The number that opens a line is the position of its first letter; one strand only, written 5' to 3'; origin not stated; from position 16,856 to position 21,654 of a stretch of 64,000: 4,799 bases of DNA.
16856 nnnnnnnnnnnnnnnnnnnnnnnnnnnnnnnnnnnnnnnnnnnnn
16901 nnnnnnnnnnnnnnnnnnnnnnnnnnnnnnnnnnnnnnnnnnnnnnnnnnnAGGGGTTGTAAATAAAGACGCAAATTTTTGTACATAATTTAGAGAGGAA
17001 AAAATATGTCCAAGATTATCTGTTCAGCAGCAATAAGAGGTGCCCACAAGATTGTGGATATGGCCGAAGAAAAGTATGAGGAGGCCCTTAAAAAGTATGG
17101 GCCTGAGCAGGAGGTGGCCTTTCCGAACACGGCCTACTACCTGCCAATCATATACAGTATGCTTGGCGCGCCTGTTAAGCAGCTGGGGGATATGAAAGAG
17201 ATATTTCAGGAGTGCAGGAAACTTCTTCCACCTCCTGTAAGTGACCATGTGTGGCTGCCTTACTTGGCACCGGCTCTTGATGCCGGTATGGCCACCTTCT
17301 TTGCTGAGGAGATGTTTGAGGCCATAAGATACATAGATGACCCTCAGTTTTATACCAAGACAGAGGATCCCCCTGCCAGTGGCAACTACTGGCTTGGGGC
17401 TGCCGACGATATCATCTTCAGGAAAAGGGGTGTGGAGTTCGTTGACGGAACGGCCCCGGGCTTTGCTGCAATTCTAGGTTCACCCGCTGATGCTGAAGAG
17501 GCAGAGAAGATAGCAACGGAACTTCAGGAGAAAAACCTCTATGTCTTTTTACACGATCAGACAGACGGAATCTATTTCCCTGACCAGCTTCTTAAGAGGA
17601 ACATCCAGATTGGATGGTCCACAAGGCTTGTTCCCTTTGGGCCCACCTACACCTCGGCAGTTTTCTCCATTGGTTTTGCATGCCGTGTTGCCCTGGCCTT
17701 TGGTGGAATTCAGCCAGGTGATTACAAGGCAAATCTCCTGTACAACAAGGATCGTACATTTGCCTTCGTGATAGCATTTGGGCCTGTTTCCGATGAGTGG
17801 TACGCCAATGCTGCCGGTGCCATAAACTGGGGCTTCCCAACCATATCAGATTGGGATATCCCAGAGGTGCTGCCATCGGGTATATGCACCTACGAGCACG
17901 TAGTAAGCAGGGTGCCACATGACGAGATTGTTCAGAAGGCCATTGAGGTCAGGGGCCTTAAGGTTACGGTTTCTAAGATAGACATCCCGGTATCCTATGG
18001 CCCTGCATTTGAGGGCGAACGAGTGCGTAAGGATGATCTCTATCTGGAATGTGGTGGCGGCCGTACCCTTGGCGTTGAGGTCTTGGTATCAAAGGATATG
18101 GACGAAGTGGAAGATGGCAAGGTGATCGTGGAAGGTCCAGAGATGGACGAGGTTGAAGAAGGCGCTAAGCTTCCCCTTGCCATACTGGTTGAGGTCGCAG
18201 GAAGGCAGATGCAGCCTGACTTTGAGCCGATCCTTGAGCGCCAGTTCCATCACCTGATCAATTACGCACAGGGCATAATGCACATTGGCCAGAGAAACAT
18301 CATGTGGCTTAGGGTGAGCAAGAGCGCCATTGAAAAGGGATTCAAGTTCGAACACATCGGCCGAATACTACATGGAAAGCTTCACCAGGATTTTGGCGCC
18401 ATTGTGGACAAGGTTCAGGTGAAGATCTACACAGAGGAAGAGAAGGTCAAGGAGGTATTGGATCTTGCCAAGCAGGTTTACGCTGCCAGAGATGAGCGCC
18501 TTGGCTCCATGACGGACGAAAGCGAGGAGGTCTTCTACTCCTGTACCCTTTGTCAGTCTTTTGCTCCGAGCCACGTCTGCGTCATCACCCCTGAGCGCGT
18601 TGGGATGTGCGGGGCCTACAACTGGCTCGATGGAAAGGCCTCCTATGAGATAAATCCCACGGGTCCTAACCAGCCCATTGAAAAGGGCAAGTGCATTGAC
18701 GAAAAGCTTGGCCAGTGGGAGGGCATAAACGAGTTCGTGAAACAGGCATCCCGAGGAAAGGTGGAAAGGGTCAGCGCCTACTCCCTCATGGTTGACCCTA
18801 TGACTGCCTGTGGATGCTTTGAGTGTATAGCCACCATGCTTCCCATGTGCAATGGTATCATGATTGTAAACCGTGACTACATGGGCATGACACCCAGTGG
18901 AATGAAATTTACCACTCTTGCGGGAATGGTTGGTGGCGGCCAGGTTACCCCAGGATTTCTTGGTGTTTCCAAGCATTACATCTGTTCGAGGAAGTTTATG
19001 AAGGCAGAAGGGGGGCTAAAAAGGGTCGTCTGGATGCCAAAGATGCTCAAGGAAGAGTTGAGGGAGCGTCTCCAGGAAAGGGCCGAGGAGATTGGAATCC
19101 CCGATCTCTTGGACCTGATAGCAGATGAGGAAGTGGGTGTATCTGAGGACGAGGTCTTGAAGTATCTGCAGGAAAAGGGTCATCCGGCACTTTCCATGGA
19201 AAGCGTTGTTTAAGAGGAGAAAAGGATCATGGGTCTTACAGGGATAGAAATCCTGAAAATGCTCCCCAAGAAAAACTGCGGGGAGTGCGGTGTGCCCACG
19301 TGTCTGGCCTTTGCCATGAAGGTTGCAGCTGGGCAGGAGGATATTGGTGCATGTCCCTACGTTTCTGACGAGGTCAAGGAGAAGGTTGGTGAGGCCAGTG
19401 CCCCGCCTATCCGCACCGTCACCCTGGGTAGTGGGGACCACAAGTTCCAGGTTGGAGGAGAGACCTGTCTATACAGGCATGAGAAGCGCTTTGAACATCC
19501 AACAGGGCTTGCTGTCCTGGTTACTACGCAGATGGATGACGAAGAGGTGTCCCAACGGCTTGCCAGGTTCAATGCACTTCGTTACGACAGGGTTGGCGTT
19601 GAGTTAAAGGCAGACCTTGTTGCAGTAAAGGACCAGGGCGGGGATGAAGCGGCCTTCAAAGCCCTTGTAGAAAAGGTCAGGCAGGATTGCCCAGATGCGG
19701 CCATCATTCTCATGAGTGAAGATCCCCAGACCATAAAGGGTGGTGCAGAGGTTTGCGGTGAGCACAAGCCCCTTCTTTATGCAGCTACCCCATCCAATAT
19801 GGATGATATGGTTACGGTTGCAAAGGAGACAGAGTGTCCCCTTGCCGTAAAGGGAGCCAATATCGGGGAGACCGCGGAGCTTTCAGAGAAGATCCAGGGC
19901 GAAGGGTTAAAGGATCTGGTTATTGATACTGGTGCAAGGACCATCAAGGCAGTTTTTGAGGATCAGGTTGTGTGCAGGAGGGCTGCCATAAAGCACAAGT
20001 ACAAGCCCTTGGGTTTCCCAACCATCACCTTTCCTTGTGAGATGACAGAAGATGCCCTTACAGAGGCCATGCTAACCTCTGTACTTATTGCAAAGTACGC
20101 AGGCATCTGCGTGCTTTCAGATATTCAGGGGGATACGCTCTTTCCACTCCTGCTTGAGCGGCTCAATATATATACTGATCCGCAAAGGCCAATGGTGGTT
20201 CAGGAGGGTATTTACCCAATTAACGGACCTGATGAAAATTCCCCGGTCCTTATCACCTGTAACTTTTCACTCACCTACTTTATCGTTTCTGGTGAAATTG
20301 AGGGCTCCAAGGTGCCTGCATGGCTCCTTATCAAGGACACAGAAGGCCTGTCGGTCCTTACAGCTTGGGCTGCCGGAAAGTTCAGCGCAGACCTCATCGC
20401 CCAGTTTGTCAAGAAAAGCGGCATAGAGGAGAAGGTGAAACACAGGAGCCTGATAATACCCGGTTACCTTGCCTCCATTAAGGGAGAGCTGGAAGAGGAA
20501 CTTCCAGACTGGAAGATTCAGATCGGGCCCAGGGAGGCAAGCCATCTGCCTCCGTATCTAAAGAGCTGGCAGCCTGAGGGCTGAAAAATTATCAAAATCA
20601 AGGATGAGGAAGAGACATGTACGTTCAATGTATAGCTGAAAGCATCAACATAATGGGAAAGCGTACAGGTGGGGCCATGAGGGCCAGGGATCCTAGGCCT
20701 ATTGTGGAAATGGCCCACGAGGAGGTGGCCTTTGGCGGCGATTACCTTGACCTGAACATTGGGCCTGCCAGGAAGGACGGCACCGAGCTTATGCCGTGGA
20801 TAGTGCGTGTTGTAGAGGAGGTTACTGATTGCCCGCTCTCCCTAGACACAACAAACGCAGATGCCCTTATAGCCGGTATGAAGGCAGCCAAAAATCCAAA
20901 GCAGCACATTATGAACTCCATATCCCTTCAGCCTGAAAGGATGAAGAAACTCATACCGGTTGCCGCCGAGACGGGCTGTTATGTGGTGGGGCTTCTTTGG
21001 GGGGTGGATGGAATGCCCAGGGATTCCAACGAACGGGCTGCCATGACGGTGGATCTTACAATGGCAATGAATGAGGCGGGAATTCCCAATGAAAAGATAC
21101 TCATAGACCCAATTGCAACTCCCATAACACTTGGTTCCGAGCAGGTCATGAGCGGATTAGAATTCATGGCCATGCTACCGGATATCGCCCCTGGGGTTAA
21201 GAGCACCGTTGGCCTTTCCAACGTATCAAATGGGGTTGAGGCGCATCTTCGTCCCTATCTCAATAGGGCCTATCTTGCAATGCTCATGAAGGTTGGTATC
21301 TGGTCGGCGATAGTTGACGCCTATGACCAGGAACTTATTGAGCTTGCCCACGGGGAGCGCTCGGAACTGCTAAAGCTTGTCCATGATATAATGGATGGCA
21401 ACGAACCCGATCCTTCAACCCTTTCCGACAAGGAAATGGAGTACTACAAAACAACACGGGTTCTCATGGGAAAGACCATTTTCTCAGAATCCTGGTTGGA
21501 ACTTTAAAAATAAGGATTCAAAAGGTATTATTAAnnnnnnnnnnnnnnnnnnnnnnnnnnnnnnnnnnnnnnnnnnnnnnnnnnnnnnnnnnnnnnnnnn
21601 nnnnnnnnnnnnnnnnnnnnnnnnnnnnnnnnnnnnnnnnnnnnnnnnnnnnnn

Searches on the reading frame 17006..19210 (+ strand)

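Call 35: search_protein_families(library=pfam, proteins=[window:17006-19210:+], max_evalue=0.00001)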
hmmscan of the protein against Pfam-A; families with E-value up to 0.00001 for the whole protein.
window:17006-19210:+ (735 aa): 3 families
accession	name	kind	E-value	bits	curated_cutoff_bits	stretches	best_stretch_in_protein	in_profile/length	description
PF19436.4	ACS_CODH_B_C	-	1.5e-127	424.6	25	1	492-734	1-244/245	ACS/CODH beta subunit C-terminal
PF03598.20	CdhC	-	2.9e-69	232.3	24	1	327-481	1-155/155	CO dehydrogenase/acetyl-CoA synthase complex beta subunit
PF18537.6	CODH_A_N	-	4.6e-30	103.9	32.2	1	21-110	1-83/83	Carbon monoxide dehydrogenase subunit alpha N-terminal domain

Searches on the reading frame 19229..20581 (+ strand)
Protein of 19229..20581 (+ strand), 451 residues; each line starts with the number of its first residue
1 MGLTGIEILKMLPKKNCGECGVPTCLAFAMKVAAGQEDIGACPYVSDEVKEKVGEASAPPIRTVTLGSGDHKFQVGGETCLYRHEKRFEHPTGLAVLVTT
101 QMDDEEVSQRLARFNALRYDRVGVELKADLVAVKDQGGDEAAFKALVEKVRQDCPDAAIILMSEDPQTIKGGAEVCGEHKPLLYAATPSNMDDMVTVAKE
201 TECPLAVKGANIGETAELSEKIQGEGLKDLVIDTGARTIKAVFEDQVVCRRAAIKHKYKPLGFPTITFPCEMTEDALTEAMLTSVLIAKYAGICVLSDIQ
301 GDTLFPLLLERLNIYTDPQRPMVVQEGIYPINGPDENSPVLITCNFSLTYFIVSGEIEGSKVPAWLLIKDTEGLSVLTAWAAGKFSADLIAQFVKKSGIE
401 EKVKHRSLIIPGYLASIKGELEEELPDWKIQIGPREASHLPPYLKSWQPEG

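Call 35: search_protein_families(library=pfam, proteins=[window:19229-20581:+], max_evalue=0.00001)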
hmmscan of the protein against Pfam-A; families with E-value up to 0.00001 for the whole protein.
window:19229-20581:+ (451 aa): 2 families
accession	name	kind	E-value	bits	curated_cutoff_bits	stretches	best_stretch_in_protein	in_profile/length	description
PF03599.22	CdhD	-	8e-93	311.7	24.8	1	64-441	2-384/387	CO dehydrogenase/acetyl-CoA synthase delta subunit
PF04060.18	FeS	-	8.2e-14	51.5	23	1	12-44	1-33/33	Putative Fe-S cluster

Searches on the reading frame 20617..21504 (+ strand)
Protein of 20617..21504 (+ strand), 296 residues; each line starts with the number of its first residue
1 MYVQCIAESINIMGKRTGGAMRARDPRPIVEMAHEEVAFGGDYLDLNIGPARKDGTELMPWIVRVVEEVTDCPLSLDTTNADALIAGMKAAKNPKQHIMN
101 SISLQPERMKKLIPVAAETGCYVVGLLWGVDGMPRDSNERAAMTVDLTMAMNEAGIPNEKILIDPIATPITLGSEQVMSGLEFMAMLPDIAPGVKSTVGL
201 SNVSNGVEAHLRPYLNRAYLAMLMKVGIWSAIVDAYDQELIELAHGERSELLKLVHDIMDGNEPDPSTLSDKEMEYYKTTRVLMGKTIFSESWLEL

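Call 35: search_protein_families(library=pfam, proteins=[window:20617-21504:+], max_evalue=0.00001)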
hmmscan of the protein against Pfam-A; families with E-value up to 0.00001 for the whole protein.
window:20617-21504:+ (296 aa): 1 family
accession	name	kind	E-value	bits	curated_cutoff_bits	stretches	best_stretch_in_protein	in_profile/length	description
PF00809.28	Pterin_bind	-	4.3e-18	66.3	25.5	1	16-234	10-244/244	Pterin binding enzyme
